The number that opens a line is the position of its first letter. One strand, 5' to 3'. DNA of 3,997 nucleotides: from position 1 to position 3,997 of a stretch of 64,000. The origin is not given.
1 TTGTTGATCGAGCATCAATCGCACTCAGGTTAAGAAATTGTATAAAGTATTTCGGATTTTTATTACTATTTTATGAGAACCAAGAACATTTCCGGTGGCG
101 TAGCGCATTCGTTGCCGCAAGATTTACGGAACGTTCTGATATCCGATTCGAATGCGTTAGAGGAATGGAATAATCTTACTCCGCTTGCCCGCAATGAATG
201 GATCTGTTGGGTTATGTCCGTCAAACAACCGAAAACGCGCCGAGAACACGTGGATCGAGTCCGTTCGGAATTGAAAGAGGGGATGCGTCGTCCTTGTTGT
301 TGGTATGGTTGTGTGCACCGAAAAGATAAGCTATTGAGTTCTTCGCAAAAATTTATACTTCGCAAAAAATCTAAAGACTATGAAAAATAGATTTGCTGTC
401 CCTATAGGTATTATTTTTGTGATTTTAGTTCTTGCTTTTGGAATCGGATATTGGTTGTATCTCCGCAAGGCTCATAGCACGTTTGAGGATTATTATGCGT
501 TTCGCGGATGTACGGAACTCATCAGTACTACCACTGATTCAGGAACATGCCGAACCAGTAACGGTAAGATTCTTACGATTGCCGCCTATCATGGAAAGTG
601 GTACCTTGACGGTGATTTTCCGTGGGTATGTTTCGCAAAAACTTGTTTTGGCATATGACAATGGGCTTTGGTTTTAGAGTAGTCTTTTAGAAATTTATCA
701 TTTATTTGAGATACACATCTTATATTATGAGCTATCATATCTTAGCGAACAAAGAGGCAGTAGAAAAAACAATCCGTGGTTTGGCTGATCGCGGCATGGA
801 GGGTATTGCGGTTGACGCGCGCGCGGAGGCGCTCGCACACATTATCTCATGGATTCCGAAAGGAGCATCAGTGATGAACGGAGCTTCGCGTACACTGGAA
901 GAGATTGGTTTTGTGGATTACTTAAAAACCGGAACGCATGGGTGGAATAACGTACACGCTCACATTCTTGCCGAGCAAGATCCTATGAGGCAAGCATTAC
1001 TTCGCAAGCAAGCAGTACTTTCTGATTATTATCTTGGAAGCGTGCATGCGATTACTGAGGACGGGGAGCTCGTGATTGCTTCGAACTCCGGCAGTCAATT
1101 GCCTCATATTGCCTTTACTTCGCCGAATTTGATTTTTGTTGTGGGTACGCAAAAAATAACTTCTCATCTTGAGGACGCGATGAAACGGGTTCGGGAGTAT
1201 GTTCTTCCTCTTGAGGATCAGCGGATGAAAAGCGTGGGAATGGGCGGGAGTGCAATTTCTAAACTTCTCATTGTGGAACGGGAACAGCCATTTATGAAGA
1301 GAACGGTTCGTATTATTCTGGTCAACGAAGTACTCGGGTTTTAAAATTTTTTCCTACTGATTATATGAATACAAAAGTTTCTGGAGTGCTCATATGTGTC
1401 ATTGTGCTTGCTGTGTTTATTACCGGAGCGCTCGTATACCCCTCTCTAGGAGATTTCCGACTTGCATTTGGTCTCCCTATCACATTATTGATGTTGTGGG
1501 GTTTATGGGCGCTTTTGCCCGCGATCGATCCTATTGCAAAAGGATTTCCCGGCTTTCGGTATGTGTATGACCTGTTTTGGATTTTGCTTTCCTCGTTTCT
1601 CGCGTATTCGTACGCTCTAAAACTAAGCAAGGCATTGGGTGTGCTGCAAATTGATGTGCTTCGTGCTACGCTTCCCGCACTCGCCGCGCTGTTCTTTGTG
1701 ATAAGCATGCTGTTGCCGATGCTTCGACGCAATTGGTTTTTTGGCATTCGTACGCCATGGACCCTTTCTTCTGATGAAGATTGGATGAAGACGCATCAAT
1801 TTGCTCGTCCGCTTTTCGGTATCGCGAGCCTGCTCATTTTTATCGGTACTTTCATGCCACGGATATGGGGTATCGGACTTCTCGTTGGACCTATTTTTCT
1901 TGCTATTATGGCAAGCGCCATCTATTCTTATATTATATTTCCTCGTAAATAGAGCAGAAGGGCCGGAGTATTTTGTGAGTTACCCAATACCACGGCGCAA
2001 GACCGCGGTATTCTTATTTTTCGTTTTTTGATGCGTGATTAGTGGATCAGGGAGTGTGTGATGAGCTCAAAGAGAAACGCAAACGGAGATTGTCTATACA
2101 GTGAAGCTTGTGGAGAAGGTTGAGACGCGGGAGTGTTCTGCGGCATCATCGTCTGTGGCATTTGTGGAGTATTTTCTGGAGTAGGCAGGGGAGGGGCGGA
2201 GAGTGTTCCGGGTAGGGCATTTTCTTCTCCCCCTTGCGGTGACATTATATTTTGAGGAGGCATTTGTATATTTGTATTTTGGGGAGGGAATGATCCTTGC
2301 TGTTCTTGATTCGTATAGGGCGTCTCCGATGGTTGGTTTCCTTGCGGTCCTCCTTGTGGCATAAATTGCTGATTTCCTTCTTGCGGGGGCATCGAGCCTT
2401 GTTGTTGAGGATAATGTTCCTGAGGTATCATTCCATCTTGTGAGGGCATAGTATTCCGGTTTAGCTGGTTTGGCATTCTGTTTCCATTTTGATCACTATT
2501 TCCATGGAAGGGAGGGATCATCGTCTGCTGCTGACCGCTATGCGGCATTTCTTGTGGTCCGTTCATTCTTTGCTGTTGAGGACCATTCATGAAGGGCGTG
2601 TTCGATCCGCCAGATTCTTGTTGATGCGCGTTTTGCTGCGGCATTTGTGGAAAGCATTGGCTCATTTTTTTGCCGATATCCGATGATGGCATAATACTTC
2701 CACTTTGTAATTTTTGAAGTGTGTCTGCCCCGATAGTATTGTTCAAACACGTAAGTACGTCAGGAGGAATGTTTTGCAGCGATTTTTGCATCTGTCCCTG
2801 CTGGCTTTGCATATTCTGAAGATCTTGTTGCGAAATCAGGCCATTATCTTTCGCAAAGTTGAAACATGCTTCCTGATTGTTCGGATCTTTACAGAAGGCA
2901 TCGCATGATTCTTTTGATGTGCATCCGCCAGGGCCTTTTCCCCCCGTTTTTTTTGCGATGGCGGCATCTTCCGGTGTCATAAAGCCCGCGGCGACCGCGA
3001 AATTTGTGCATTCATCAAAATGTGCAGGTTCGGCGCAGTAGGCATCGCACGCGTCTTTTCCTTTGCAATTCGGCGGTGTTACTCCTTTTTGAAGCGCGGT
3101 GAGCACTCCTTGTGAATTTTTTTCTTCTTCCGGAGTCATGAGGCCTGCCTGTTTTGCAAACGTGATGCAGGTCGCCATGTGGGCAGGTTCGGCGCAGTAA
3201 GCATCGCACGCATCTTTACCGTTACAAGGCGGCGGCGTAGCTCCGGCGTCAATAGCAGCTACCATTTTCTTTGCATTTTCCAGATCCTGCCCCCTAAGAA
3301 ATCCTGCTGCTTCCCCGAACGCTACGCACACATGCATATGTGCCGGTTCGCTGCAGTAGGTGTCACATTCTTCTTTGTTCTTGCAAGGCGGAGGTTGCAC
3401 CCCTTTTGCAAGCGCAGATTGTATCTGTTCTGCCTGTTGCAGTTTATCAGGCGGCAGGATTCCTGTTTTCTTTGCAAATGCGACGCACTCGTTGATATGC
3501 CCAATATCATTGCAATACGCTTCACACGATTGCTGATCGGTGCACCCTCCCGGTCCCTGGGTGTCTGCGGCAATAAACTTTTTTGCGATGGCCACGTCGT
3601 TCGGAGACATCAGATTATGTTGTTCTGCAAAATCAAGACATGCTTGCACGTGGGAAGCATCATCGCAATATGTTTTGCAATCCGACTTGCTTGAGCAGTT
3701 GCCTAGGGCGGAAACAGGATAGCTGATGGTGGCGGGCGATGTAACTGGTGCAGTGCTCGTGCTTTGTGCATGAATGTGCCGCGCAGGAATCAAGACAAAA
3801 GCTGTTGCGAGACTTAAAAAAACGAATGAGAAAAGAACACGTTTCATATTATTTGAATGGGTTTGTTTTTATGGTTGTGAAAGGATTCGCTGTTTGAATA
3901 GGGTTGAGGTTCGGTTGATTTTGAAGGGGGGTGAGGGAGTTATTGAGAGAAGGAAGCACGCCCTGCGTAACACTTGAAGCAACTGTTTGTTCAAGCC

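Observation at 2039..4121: Secreted protein with 6-7 tandem four-Cys/one-His repeats and a 230-aa Met/Gln/Pro-rich tail, coupled to a small membrane protein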

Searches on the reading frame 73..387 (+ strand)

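Call 10: search_protein_families(library=pfam, proteins=[window:73-387:+], max_evalue=0.01)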
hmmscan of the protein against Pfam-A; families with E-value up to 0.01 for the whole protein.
window:73-387:+ (105 aa): 1 family
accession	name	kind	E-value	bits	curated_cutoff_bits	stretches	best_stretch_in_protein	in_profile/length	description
PF13376.11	OmdA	-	5.8e-14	52.2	25.6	1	14-70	4-60/60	Bacteriocin-protection, YdeI or OmpD-Associated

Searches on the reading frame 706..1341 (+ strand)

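Call 10: search_protein_families(library=pfam, proteins=[window:706-1341:+], max_evalue=0.01)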
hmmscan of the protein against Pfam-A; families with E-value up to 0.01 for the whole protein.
window:706-1341:+ (212 aa): 2 families
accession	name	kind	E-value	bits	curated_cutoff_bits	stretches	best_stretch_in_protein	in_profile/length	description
PF02589.21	LUD_dom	-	1.2e-28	100.6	22.6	1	19-205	1-188/189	LUD domain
PF18346.7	SH3_15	-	0.0087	16.8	24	0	110-131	37-58/67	Mind bomb SH3 repeat domain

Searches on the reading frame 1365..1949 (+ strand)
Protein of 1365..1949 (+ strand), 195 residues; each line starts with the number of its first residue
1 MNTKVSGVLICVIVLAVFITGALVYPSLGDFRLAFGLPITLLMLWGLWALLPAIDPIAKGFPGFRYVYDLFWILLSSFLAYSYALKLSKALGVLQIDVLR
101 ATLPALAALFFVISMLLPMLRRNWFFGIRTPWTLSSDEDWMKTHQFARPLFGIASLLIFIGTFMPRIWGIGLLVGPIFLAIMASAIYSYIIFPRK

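Call 10: search_protein_families(library=pfam, proteins=[window:1365-1949:+], max_evalue=0.01)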
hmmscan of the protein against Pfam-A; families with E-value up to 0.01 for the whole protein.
window:1365-1949:+ (195 aa): 1 family
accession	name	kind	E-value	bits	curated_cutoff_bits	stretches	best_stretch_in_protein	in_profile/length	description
PF13630.11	SdpI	-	1.7e-15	57.3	28.2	1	120-188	2-71/71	SdpI/YfhL protein family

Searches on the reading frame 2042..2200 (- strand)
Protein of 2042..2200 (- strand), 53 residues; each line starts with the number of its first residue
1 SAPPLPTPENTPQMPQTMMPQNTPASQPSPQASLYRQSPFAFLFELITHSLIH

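Call 58: search_protein_families(library=pfam, proteins=[window:2042-2200:-], max_evalue=10)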
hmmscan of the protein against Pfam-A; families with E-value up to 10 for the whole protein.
window:2042-2200:- (53 aa): 0 families

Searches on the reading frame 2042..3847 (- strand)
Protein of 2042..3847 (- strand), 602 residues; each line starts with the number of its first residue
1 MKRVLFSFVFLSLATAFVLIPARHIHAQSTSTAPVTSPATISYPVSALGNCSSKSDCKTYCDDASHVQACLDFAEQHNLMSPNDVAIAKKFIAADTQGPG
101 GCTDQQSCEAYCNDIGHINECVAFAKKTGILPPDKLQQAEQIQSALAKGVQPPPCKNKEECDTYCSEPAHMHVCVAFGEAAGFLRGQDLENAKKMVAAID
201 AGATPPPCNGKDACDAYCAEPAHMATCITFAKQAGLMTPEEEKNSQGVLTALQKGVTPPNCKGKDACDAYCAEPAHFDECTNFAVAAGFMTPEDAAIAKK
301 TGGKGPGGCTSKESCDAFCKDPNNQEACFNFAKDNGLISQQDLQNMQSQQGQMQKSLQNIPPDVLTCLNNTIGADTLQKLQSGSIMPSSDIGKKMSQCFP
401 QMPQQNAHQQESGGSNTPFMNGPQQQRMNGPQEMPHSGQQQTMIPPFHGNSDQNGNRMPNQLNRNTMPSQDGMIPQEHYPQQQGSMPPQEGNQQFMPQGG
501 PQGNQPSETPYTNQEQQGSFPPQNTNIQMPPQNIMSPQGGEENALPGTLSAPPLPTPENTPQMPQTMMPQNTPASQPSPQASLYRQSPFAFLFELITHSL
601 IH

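Call 3: search_protein_families(library=pfam, proteins=[window:2042-3847:-], max_evalue=1)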
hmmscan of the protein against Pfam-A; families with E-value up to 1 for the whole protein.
window:2042-3847:- (602 aa): 1 family
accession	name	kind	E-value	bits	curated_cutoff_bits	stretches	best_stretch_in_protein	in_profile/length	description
PF25052.1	AtDEF-like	-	0.00018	22.2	25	2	39-72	31-67/79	Defensin-like family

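Call 4: search_protein_families(library=ncbifam, proteins=[window:2042-3847:-], max_evalue=1)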
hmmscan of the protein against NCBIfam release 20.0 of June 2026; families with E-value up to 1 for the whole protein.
window:2042-3847:- (602 aa): 1 family
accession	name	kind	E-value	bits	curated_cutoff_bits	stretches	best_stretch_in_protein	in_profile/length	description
TIGR03012.1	sulf_tusD_dsrE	equivalog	0.036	13.9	89.25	0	118-149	74-105/127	sulfurtransferase complex subunit TusD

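Call 7: find_homologous_proteins(query=window:2042-3847:-, max_evalue=0.001)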
Query window:2042-3847:- (602 aa): 1134 proteins with E <= 0.001 among 5009 candidates; the best 120 are listed.
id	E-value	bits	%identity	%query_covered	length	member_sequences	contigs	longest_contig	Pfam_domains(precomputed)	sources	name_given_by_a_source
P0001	0.0e+0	1387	100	100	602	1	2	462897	-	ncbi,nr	ncbi:MAG: hypothetical protein KGI50_01685 [Patescibacteria group bacterium]|nr:hypothetical protein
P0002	1.3e-173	597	64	66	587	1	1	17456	-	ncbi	-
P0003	3.2e-171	589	46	65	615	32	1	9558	-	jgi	-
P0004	2.3e-164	566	60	66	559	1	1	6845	-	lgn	-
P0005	2.0e-161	557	49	87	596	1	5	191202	-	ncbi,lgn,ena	-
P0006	4.0e-161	556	52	82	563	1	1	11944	-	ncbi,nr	ncbi:MAG: hypothetical protein Q8P49_00845 [Candidatus Liptonbacteria bacterium]|nr:hypothetical pro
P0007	2.0e-157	544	43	54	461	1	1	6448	-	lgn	-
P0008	8.4e-154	532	52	69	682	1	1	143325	-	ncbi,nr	ncbi:MAG: hypothetical protein PHW31_02575 [Candidatus Pacebacteria bacterium]|nr:hypothetical prote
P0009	2.4e-152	527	49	81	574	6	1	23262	-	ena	-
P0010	2.6e-150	520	48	85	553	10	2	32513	-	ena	-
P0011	4.2e-150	519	52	66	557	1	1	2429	-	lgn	-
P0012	4.3e-150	519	46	94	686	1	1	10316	-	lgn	-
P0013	6.7e-150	519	46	89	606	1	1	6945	-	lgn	-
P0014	9.1e-150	518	55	67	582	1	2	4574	-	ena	-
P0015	1.5e-149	518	45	92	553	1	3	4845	-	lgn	-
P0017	3.1e-149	516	42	50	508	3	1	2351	PF20787.3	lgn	-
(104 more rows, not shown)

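Call 10: search_protein_families(library=pfam, proteins=[P0017], max_evalue=0.01)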
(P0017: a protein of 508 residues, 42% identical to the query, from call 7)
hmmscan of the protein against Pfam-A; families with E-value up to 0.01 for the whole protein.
P0017 (508 aa): 1 family
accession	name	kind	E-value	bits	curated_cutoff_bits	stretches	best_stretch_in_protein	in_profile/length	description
PF20787.2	SPP1_GP23-1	-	1.2e-05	25.5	27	0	363-381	21-39/47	SPP1 phage GP23.1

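Call 11: find_related_loci(query=A1, collection=genome_contigs, flank=6000)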
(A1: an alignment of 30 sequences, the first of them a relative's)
Query A1 (602 aa) in genome_contigs; peptide patterns used: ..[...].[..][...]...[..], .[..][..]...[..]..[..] (x = any residue, [..] = any of these).
299 stretches matched a pattern; 176 encode a relative of the query (tblastn E <= 1e-3); the best 80 are kept; 80 distinct loci.
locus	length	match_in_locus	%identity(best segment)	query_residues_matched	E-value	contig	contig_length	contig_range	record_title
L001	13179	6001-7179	64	3-401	3e-162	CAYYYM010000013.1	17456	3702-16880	MAG TPA_asm: uncultured Candidatus Saccharibacteria bacterium isolate SRP214966_co4_73 genome assembly, contig: NODE_282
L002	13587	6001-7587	49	1-522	6e-149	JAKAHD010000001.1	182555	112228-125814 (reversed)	MAG: bacterium isolate WY2.bin82 NODE_87_length_182555_cov_5.079708, whole genome shotgun sequence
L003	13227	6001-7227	54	1-413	5e-145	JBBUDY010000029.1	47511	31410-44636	MAG: Patescibacteria group bacterium isolate H32-bin018_1 H32_bin018_1_000000000029, whole genome shotgun sequence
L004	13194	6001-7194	51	2-402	1e-144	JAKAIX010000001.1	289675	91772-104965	MAG: bacterium isolate WY3.bin51 NODE_22_length_289675_cov_2.261207, whole genome shotgun sequence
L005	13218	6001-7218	51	2-414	4e-144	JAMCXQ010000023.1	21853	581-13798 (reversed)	MAG: Patescibacteria group bacterium isolate FK_Sedi_B_Bin.404 NODE_8096_length_21853_cov_4.35915, whole genome shotgun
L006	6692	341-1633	51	1-541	4e-144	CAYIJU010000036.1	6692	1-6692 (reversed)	MAG TPA_asm: uncultured Candidatus Saccharibacteria bacterium isolate ERP119705_co20_288 genome assembly, contig: NODE_1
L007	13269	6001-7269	52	5-430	2e-143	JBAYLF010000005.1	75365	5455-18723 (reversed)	MAG: Candidatus Paceibacterota bacterium isolate SO_2016_GW1_97 scaffold00763_OW334_2016, whole genome shotgun sequence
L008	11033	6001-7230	49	2-414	5e-142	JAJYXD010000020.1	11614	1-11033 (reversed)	MAG: bacterium isolate FK3.bin18 NODE_11134_length_11614_cov_0.835553, whole genome shotgun sequence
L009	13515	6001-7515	45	1-501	2e-141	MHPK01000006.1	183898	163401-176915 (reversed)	MAG: Candidatus Staskawiczbacteria bacterium RIFOXYB1_FULL_38_37 rifoxyb1_full_scaffold_73, whole genome shotgun sequenc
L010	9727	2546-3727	52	10-403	2e-141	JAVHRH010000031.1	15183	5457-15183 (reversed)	MAG: Parcubacteria group bacterium isolate WB02no10_40_9 NODE_2754_length_15183_cov_5.258924, whole genome shotgun seque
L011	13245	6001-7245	47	10-422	6e-141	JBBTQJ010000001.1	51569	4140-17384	MAG: Patescibacteria group bacterium isolate H43-bin145_1 H43_bin145_1_000000000001, whole genome shotgun sequence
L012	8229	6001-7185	51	3-402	3e-139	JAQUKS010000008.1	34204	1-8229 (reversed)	MAG: Candidatus Paceibacterota bacterium isolate STD1_112 NODE_2479_length_34204_cov_3.719283_Sandtown_D1, whole genome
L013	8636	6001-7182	52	9-405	2e-138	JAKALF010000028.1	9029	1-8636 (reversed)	MAG: bacterium isolate WY5.bin119 NODE_13915_length_9029_cov_1.326331, whole genome shotgun sequence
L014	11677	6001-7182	51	3-402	4e-137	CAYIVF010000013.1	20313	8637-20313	MAG TPA_asm: uncultured Candidatus Saccharibacteria bacterium isolate ERP119705_co5_43 genome assembly, contig: NODE_321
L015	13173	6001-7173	48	3-399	2e-137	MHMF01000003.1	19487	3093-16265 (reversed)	MAG: Candidatus Nealsonbacteria bacterium RIFCSPLOWO2_01_FULL_38_120 rifcsplowo2_01_scaffold_10518, whole genome shotgun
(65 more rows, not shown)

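Call 47: find_encoding_contigs(protein=P0001, flank=3000, max_places=2)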
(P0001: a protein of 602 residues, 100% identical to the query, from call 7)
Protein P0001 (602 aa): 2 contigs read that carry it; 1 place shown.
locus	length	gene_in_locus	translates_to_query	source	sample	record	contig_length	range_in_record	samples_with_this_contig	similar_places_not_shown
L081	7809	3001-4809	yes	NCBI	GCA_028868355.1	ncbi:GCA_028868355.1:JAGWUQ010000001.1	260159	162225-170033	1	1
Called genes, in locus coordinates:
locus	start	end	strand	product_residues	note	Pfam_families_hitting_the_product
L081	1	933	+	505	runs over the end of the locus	PF03116:NQR2_RnfD_RnfE (weak), PF00175:NAD_binding_1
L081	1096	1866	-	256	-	-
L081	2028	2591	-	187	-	PF00857:Isochorismatase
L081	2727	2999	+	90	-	-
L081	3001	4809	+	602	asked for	-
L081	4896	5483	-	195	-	PF13630:SdpI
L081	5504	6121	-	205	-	PF02589:LUD_dom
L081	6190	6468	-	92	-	-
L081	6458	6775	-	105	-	PF13376:OmdA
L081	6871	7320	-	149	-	PF13473:Cupredoxin_1, PF00127:Copper-bind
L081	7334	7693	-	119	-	-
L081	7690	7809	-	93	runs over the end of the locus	PF04193:PQ-loop (weak)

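Call 58: search_protein_families(library=pfam, proteins=[L003:10078-10824:+], max_evalue=10)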
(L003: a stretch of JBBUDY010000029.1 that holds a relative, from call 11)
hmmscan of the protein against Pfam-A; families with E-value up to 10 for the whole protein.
L003:10078-10824:+ (249 aa): 6 families
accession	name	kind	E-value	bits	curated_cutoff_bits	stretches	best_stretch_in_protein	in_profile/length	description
PF13462.12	Thioredoxin_4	-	2.7e-29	102.9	23.2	1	72-246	2-165/165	Thioredoxin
PF01323.26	DSBA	-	1.3e-12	48.3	25.6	2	86-132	1-43/191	DSBA-like thioredoxin domain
PF13098.12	Thioredoxin_2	-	0.00015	22.5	27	1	84-242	6-102/104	Thioredoxin-like domain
PF00085.26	Thioredoxin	-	0.0021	18.5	23.5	1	77-127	13-59/103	Thioredoxin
PF13192.12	Thioredoxin_3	-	0.029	14.8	24.8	1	201-239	30-69/76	Thioredoxin domain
PF14862.11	Defensin_big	-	0.1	13.1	25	1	27-53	7-33/55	Big defensin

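Call 60: predict_structure(alignment_id=A3)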
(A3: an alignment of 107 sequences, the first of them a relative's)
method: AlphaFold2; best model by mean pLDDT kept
length: 602 residues; sequences in the alignment: 107
mean_pLDDT: 73.3   pTM: 0.58
mean pLDDT of the five models: 73.3, 72.5, 71.9, 71.4, 69.7
residues with pLDDT >= 90: 285; 70-90: 75; 50-70: 52; < 50: 190
segments of 3 or more residues with pLDDT < 50: 1-34, 411-422, 424-455, 457-461, 463-479, 483-485, 487-504, 509-528, 532-534, 536-540, 547-556, 558-560, 569-575, 577-590
pLDDT, mean of each block of 10 residues (from residue 1): 41 42 37 51 92 94 91 93 87 85 85 89 91 91 95 87 94 96 96 97 95 94 97 97 96 96 93 95 97 94 92 92 91 94 94 94 95 94 89 89 53 43 40 38 40 43 44 47 47 44 47 38 42 48 49 45 53 43 35 58 50
secondary structure, 60 per line:
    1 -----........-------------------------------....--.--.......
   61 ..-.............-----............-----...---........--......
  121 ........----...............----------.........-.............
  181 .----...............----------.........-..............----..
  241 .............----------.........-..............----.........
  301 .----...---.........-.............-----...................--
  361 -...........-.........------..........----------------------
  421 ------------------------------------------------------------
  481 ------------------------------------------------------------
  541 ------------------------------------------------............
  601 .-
elements in order: H6-13 H54-62 H64-76 H82-93 H105-112 H115-128 H133-147 H158-166 H168-181 H186-200 H211-219 H221-234 H239-253 H264-272 H274-287 H292-301 H312-320 H322-334 H340-358 H362-372 H374-382 H389-398 H589-601

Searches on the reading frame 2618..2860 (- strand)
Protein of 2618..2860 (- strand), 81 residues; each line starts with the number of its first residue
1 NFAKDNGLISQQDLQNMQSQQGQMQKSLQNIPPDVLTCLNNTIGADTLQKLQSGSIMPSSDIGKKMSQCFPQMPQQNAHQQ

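Call 58: search_protein_families(library=pfam, proteins=[window:2618-2860:-], max_evalue=10)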
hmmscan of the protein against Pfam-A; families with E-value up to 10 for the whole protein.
window:2618-2860:- (81 aa): 1 family
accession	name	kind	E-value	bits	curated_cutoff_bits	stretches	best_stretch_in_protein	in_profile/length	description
PF20159.5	YidB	-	0.032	15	24.3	1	39-75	85-121/132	YidB-like protein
